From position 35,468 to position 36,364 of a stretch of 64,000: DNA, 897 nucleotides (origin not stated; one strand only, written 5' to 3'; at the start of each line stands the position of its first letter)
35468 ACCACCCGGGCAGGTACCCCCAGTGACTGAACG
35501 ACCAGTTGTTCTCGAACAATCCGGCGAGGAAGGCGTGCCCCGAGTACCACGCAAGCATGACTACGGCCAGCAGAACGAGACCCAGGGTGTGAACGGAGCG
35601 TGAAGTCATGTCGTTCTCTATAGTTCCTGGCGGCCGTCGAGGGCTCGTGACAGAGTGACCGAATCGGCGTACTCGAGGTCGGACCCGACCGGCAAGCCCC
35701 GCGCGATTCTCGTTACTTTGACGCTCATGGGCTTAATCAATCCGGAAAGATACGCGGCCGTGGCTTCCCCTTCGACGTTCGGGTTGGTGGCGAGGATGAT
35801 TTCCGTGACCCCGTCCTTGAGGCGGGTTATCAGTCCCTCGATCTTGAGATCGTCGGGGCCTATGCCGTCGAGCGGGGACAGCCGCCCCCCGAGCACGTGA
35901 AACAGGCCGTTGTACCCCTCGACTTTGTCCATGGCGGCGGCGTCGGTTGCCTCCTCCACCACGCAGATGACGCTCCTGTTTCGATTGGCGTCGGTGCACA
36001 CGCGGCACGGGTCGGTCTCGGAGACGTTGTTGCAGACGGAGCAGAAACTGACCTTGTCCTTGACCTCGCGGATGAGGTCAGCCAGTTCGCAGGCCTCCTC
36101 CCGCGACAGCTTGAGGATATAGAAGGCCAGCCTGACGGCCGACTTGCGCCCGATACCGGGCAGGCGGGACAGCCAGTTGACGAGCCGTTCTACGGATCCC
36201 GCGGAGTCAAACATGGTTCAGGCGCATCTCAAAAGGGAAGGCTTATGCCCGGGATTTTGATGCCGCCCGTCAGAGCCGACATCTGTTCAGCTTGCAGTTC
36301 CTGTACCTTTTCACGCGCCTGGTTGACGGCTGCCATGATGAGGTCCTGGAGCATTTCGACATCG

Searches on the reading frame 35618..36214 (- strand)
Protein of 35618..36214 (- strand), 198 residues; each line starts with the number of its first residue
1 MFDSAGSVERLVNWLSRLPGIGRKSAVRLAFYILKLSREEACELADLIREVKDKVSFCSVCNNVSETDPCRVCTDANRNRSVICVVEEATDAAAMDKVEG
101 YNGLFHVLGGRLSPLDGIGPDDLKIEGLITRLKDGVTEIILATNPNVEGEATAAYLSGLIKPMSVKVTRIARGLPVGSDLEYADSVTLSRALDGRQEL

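Call 10: search_protein_families(library=pfam, proteins=[window:35618-36214:-], max_evalue=0.001)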
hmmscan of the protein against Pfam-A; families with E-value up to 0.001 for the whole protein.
window:35618-36214:- (198 aa): 5 families
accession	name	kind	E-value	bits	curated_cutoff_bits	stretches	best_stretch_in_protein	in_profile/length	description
PF13662.12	Toprim_4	-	1.8e-24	86.2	25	1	81-171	1-85/85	Toprim domain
PF21176.3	RecR_HhH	-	3.5e-14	52.8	27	1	8-50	1-43/45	RecR, helix-hairpin-helix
PF01751.28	Toprim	-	7.6e-13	48.9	23.1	1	82-170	1-96/96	Toprim domain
PF21175.2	RecR_C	-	1.7e-12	46.9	22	1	173-196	1-24/24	RecR, C-terminal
PF02132.21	RecR_ZnF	-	6.8e-08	32.5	22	1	55-75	1-21/21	RecR, Cys4-zinc finger domain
